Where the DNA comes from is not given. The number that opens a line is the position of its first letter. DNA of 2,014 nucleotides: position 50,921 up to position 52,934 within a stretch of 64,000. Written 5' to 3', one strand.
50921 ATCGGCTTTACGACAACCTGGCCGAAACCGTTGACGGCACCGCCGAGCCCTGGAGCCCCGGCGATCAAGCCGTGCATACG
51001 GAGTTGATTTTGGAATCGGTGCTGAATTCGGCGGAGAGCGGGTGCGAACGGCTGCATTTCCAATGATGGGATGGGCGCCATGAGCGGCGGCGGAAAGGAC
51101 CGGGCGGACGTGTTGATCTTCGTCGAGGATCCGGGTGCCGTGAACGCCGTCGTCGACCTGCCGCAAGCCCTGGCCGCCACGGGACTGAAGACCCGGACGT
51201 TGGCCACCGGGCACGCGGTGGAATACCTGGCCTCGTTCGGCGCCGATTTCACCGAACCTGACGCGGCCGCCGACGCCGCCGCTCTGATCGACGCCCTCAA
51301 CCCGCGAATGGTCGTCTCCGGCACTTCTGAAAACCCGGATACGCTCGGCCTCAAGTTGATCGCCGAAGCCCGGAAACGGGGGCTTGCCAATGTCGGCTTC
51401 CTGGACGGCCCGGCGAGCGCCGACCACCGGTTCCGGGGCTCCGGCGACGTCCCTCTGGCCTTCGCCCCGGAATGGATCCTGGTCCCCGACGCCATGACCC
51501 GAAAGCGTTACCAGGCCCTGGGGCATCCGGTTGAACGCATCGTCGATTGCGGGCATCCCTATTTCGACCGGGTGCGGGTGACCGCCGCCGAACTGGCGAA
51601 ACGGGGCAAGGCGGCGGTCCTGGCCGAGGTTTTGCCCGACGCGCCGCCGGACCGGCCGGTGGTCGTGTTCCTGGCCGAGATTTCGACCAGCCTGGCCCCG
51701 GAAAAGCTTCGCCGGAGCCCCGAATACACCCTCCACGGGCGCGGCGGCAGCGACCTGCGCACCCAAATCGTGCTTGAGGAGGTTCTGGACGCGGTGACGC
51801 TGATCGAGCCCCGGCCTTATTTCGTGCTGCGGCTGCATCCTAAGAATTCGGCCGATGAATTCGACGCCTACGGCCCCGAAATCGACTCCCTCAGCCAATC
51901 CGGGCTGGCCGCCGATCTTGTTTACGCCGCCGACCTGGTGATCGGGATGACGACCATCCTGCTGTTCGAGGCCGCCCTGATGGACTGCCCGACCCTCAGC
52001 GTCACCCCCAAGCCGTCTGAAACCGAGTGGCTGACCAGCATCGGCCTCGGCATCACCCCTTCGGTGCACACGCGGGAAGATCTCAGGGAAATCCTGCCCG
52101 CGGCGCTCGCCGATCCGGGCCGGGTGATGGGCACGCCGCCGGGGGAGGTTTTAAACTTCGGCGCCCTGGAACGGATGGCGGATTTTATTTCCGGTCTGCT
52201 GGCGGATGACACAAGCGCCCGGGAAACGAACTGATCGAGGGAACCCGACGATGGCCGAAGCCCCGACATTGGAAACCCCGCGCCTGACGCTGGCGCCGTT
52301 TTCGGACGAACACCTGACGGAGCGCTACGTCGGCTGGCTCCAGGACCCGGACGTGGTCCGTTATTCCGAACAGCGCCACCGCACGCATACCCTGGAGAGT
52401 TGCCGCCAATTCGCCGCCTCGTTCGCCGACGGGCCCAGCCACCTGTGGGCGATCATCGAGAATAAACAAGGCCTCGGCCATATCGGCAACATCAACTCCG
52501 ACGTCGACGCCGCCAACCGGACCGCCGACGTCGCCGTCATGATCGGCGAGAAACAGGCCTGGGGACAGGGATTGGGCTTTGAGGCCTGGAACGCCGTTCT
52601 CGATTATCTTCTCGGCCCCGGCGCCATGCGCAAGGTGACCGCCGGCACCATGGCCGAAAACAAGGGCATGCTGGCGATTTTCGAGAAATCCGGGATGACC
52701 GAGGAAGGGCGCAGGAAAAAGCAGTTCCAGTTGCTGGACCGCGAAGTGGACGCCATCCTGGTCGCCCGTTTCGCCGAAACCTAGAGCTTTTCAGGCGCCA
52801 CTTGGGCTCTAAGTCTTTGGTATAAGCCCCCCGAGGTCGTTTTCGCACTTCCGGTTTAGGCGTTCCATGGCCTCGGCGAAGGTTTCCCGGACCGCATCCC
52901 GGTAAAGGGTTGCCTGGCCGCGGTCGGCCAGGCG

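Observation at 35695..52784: A 17-gene sugar-nucleotide operon has one nonulosonate synthase but three cytidylyltransferases and duplicated dehydrogenase/aminotransferase modules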

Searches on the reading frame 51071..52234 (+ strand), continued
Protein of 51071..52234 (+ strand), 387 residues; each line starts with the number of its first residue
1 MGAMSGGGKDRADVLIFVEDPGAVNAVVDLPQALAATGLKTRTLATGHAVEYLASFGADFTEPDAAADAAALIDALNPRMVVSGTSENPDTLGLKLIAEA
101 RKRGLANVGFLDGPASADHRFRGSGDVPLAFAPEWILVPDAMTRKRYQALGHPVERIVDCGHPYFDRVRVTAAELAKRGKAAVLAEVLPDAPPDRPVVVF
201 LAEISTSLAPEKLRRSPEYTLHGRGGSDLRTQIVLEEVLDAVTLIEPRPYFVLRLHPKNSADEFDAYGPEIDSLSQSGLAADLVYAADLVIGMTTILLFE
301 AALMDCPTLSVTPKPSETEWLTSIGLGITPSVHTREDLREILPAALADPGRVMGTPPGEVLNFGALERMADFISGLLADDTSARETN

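Call 73: search_protein_families(library=pfam, proteins=[L052:55-834:+, L052:2316-3173:+, L052:3170-4303:+, L052:4281-5510:+, L052:5479-6900:+, L052:15680-16591:+, L052:16610-17287:+, L062:5295-6878:+, L062:12383-13534:-, L062:13531-15804:-], max_evalue=0.001)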
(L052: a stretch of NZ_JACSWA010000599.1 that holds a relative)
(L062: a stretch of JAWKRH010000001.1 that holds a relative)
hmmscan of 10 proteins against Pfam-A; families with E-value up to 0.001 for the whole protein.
L052:55-834:+ (259 aa): 1 family
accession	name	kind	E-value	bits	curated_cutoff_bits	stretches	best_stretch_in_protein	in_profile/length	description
PF00733.27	Asn_synthase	-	5.7e-29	102.3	21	1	2-236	110-333/354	Asparagine synthase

L052:2316-3173:+ (285 aa): 5 families
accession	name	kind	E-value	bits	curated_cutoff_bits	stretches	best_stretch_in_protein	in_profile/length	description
PF13489.12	Methyltransf_23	-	1.6e-17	64.2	27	1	124-261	23-162/164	Methyltransferase domain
PF08241.18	Methyltransf_11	-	7.6e-13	49.4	21.2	1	128-218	1-95/95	Methyltransferase domain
PF13649.12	Methyltransf_25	-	4.5e-11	43.7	27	1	127-214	1-97/97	Methyltransferase domain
PF08242.18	Methyltransf_12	-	1.1e-10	42.5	30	1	128-214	1-96/98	Methyltransferase domain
PF13847.12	Methyltransf_31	-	2e-08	34.5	27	1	126-225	6-116/145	Methyltransferase domain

L052:3170-4303:+ (377 aa): 2 families
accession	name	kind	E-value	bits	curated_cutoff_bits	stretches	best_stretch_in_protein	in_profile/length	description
PF13489.12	Methyltransf_23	-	4.1e-15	56.3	27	1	169-320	20-162/164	Methyltransferase domain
PF13847.12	Methyltransf_31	-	0.00068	19.8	27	0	170-272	2-112/145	Methyltransferase domain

L052:4281-5510:+ (409 aa): 3 families
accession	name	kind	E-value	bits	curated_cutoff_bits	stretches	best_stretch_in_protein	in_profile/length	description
PF13469.12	Sulfotransfer_3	-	6.8e-26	92.3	27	1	18-268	1-215/216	Sulfotransferase family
PF00685.33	Sulfotransfer_1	-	1.8e-14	54.2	22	1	181-331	89-255/255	Sulfotransferase domain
PF17784.7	Sulfotransfer_4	-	0.00087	19.6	22.8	0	167-240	75-147/215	Sulfotransferase domain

L052:5479-6900:+ (473 aa): 3 families
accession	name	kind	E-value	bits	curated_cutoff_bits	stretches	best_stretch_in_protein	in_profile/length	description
PF16254.10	DUF4910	-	1.1e-44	152.6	26.6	1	30-368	7-247/247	Domain of unknown function (DUF4910)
PF09940.16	DUF2172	-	2.4e-13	50.7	27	1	74-167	1-91/92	Domain of unknown function (DUF2172)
PF16221.11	HTH_47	-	4.3e-05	23.4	27.1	1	411-453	36-77/78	winged helix-turn-helix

L052:15680-16591:+ (303 aa): 6 families
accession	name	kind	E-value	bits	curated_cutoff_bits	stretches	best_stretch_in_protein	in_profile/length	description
PF13649.12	Methyltransf_25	-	4.1e-12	47.1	27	1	52-154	1-97/97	Methyltransferase domain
PF08242.18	Methyltransf_12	-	1.1e-11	45.7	30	1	53-155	1-97/98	Methyltransferase domain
PF13489.12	Methyltransf_23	-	5.8e-11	42.8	27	1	38-173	12-124/164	Methyltransferase domain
PF13847.12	Methyltransf_31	-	2.9e-10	40.5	27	1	48-162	3-113/145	Methyltransferase domain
PF08241.18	Methyltransf_11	-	7.8e-09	36.5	21.2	1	53-158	1-95/95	Methyltransferase domain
PF02353.26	CMAS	-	0.00089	19.1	27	0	47-162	61-168/273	Mycolic acid cyclopropane synthetase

L052:16610-17287:+ (225 aa): 5 families
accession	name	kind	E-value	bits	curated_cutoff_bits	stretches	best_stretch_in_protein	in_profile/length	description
PF13489.12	Methyltransf_23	-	1.1e-13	51.6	27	1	48-197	20-163/164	Methyltransferase domain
PF08242.18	Methyltransf_12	-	1.5e-10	42.1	30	1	55-142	1-92/98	Methyltransferase domain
PF08241.18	Methyltransf_11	-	2.1e-08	35.1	21.2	1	55-143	1-88/95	Methyltransferase domain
PF13649.12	Methyltransf_25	-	5e-08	34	27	1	55-140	2-91/97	Methyltransferase domain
PF13847.12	Methyltransf_31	-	6.5e-08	32.8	27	1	51-152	4-112/145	Methyltransferase domain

L062:5295-6878:+ (527 aa): 0 families

L062:12383-13534:- (383 aa): 0 families

L062:13531-15804:- (757 aa): 0 families

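Call 76: search_dna_similar(query=window:51071-52234:+, collection=plasmids, mode=protein, max_evalue=1e-10, max_rows=25)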
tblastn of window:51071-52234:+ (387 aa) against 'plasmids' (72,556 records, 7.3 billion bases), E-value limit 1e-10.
No match.

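Call 82: search_protein_representatives(alignment_id=A1)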
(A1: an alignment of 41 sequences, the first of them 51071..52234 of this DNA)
Query: 41 sequences, 375 profile positions. Proteins with E-value up to 0.001 (for the whole library): 5880; up to 1e-10: 3193; up to 1e-30: 964. The best 150 are listed.
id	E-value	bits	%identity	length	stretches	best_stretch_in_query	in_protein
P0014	1.1e-154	531.5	-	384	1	3-372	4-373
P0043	2.4e-148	510.6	-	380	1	2-373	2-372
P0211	2.4e-145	500.7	-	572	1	3-370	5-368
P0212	7.0e-145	499.2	-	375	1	3-373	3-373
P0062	3.4e-140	483.8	-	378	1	4-370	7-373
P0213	5.3e-140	483.1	-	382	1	3-372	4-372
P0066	9.3e-140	482.3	-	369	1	5-370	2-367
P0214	1.7e-139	481.4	-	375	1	2-372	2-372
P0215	2.2e-139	481.1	-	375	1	3-371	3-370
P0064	1.4e-138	478.4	-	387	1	4-373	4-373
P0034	4.9e-138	476.7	-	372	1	6-373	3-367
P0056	1.2e-137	475.4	-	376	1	3-372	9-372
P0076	3.3e-137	473.9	-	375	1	3-373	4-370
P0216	6.5e-137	473.0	-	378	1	3-371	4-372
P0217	7.0e-137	472.8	-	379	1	4-372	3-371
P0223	1.0e-133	462.4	-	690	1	4-369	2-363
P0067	1.0e-131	455.8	-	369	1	5-373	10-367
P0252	2.8e-128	444.6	-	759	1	3-372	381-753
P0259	1.6e-127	442.1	-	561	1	5-370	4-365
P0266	8.2e-126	436.4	-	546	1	4-373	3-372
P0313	1.1e-119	416.3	-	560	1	4-372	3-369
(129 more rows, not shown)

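Call 83: search_protein_families(library=pfam, proteins=[P0211, P0223, P0252, P0259, P0266, P0313], max_evalue=0.001)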
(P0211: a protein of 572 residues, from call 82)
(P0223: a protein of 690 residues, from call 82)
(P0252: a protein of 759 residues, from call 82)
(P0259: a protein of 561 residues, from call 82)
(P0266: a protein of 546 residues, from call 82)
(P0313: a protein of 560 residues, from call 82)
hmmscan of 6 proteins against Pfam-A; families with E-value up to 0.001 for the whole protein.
P0211 (572 aa): 1 family
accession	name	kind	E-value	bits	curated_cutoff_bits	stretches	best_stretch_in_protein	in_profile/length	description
PF13302.13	Acetyltransf_3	-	2.8e-11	44.7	25.4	1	382-520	1-138/138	Acetyltransferase (GNAT) domain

P0223 (690 aa): 0 families

P0252 (759 aa): 4 families
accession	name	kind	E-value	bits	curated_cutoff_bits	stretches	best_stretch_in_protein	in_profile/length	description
PF01408.29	GFO_IDH_MocA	-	9.3e-11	42.9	24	1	32-137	13-119/120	Oxidoreductase family, NAD-binding Rossmann fold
PF22725.1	GFO_IDH_MocA_C3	-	1.5e-06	28.7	27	1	171-246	45-123/124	GFO/IDH/MocA C-terminal domain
PF02350.25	Epimerase_2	-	5.8e-05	22.5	30.6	0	608-682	205-284/347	UDP-N-acetylglucosamine 2-epimerase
PF02894.22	GFO_IDH_MocA_C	-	0.0001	22.6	22.9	1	174-342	45-214/218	Oxidoreductase family, C-terminal alpha/beta domain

P0259 (561 aa): 3 families
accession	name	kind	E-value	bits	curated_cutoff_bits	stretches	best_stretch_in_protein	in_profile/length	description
PF13302.13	Acetyltransf_3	-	1.2e-13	52.3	25.4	1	378-514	3-138/138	Acetyltransferase (GNAT) domain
PF00583.31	Acetyltransf_1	-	6.3e-06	26.9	20.7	1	428-512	33-115/116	Acetyltransferase (GNAT) family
PF13523.12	Acetyltransf_8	-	9.5e-06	25.7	27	1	457-517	81-141/145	Acetyltransferase (GNAT) domain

P0266 (546 aa): 2 families
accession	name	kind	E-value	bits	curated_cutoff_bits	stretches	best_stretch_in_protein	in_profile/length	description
PF13302.13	Acetyltransf_3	-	1.3e-12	49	25.4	1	394-515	14-138/138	Acetyltransferase (GNAT) domain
PF02350.25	Epimerase_2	-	4.7e-07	29.4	30.6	1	121-307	120-291/347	UDP-N-acetylglucosamine 2-epimerase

P0313 (560 aa): 3 families
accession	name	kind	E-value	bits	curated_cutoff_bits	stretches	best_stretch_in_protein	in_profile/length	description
PF13302.13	Acetyltransf_3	-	1.1e-19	71.9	25.4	1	389-528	1-138/138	Acetyltransferase (GNAT) domain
PF13523.12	Acetyltransf_8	-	4e-08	33.4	27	1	404-530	9-140/145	Acetyltransferase (GNAT) domain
PF02350.25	Epimerase_2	-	4.4e-05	22.9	30.6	0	122-166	120-164/347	UDP-N-acetylglucosamine 2-epimerase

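Call 85: search_protein_families(library=pfam, proteins=[L050:2138-3595:+, L050:4716-5936:+, L050:5807-6868:+, L050:16724-17758:-, L050:19837-20946:-, L023:11277-12215:+, L023:12268-13086:+, L023:16364-17926:+], max_evalue=0.001)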
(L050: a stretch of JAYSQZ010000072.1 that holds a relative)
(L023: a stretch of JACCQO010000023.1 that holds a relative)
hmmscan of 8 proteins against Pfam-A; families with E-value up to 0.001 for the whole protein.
L050:2138-3595:+ (485 aa): 5 families
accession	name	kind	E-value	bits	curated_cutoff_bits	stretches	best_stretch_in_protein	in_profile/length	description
PF13302.13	Acetyltransf_3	-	1.1e-10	42.8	25.4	1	332-466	1-137/138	Acetyltransferase (GNAT) domain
PF00583.31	Acetyltransf_1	-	1.4e-09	38.7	20.7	1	367-466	23-116/116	Acetyltransferase (GNAT) family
PF02350.25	Epimerase_2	-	7.6e-05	22.1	30.6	1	172-319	199-343/347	UDP-N-acetylglucosamine 2-epimerase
PF13508.13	Acetyltransf_7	-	0.00012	22.8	27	1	386-466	5-82/84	Acetyltransferase (GNAT) domain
PF04101.22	Glyco_tran_28_C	-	0.00031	21.3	22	1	180-305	22-153/166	Glycosyltransferase family 28 C-terminal domain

L050:4716-5936:+ (406 aa): 6 families
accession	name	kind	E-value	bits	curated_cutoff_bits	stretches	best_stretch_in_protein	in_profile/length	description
PF01041.23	DegT_DnrJ_EryC1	-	1.4e-126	423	19.8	1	31-397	2-360/360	DegT/DnrJ/EryC1/StrS aminotransferase family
PF00155.27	Aminotran_1_2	-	3.2e-08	33.6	19.7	1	56-180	45-191/361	Aminotransferase class I and II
PF01212.27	Beta_elim_lyase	-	3.6e-06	27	27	1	51-177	30-171/288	Beta-eliminating lyase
PF01053.26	Cys_Met_Meta_PP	-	3.6e-05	22.9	27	1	53-176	52-175/381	Cys/Met metabolism PLP-dependent enzyme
PF20752.3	SP2_C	-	0.00024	21.1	25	1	324-379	71-125/220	Structural protein 2 C-terminal domain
PF01276.26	OKR_DC_1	-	0.00092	18.5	27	0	31-120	45-133/417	Orn/Lys/Arg decarboxylase, major domain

L050:5807-6868:+ (353 aa): 1 family
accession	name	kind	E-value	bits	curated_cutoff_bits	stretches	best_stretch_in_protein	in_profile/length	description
PF00248.27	Aldo_ket_red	-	6.4e-29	101.4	24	1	60-336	1-289/291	Aldo/keto reductase family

L050:16724-17758:- (344 aa): 9 families
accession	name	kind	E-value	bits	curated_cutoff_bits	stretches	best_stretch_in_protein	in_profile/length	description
PF02719.21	Polysacc_synt_2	-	2.3e-101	339.3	20.2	1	16-288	1-291/293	Polysaccharide biosynthesis protein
PF01370.27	Epimerase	-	4.9e-25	88.8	20.9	1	16-197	1-196/240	NAD dependent epimerase/dehydratase family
PF01073.25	3Beta_HSD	-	3.2e-17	62.9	22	1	17-143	1-122/280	3-beta hydroxysteroid dehydrogenase/isomerase family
PF16363.11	GDP_Man_Dehyd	-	1.8e-13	51.1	27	1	17-139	1-131/332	GDP-mannose 4,6 dehydratase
PF04321.23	RmlD_sub_bind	-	1.2e-11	44.7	27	1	15-193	2-166/287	RmlD substrate binding domain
PF13460.12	NAD_binding_10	-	1.1e-10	42.1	27.2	1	20-142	1-103/184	NAD(P)H-binding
PF07993.18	NAD_binding_4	-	4.6e-10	39.5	20.1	1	18-141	1-140/258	Male sterility protein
PF05368.20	NmrA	-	7.7e-08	32.7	27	1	13-133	2-103/298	NmrA-like family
PF08659.16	KR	-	0.00012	22.5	22.6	1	16-95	3-90/180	KR domain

L050:19837-20946:- (369 aa): 1 family
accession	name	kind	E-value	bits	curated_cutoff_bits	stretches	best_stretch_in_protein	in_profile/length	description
PF00700.27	Flagellin_C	-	3.2e-07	31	23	1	283-368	1-86/86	Bacterial flagellin C-terminal helical region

L023:11277-12215:+ (312 aa): 6 families
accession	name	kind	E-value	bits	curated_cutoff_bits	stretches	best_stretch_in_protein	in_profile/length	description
PF13489.12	Methyltransf_23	-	1.9e-12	47.6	27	1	89-207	18-124/164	Methyltransferase domain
PF13649.12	Methyltransf_25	-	1.3e-07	32.6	27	1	98-188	2-97/97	Methyltransferase domain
PF08241.18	Methyltransf_11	-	1.4e-07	32.5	21.2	1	98-191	1-94/95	Methyltransferase domain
PF08242.18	Methyltransf_12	-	2.3e-07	31.9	30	1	98-190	1-98/98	Methyltransferase domain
PF01728.25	FtsJ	-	1.9e-05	25.1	24.1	1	92-142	20-70/181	FtsJ-like methyltransferase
PF13847.12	Methyltransf_31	-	9e-05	22.6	27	1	94-192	4-109/145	Methyltransferase domain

L023:12268-13086:+ (272 aa): 6 families
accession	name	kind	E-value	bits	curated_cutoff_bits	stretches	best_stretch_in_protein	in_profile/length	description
PF13489.12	Methyltransf_23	-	7.5e-14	52.2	27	1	53-203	19-163/164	Methyltransferase domain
PF08242.18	Methyltransf_12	-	2e-12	48.1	30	1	61-155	1-97/98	Methyltransferase domain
PF13649.12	Methyltransf_25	-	3.6e-12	47.2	27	1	61-154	2-97/97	Methyltransferase domain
PF08241.18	Methyltransf_11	-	5e-12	46.7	21.2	1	61-156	1-93/95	Methyltransferase domain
PF13847.12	Methyltransf_31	-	1.1e-07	32.1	27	1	56-161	3-112/145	Methyltransferase domain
PF02353.26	CMAS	-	4.5e-05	23.3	27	1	56-157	62-163/273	Mycolic acid cyclopropane synthetase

L023:16364-17926:+ (520 aa): 0 families

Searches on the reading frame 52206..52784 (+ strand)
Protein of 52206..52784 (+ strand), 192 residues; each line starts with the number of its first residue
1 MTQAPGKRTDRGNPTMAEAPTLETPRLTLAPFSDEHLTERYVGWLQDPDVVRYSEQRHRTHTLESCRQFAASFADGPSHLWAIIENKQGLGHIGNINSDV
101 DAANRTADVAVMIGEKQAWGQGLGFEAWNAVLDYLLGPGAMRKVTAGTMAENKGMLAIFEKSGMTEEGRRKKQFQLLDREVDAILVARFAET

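Call 5: search_protein_families(library=ncbifam, proteins=[window:52206-52784:+], max_evalue=0.00001)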
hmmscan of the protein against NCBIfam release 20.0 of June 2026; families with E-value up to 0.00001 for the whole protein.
window:52206-52784:+ (192 aa): 2 families
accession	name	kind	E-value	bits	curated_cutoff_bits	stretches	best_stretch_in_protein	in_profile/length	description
NF000485.1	TlmB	exception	3.9e-13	49.3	625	1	22-188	3-165/292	bleomycin family antibiotic N-acetyltransferase TlmB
NF000483.1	BlmB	exception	1.6e-06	27.7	625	1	17-173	7-158/301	bleomycin family antibiotic N-acetyltransferase BlmB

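Call 7: search_protein_families(library=pfam, proteins=[window:52206-52784:+], max_evalue=0.01)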
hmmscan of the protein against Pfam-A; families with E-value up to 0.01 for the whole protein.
window:52206-52784:+ (192 aa): 3 families
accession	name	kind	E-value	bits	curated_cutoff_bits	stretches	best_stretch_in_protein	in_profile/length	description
PF13302.13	Acetyltransf_3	-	7.4e-21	75.7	25.4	1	26-165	1-138/138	Acetyltransferase (GNAT) domain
PF00583.31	Acetyltransf_1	-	8e-08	33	20.7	1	64-164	23-116/116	Acetyltransferase (GNAT) family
PF13523.12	Acetyltransf_8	-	8.3e-08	32.4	27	1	40-169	8-142/145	Acetyltransferase (GNAT) domain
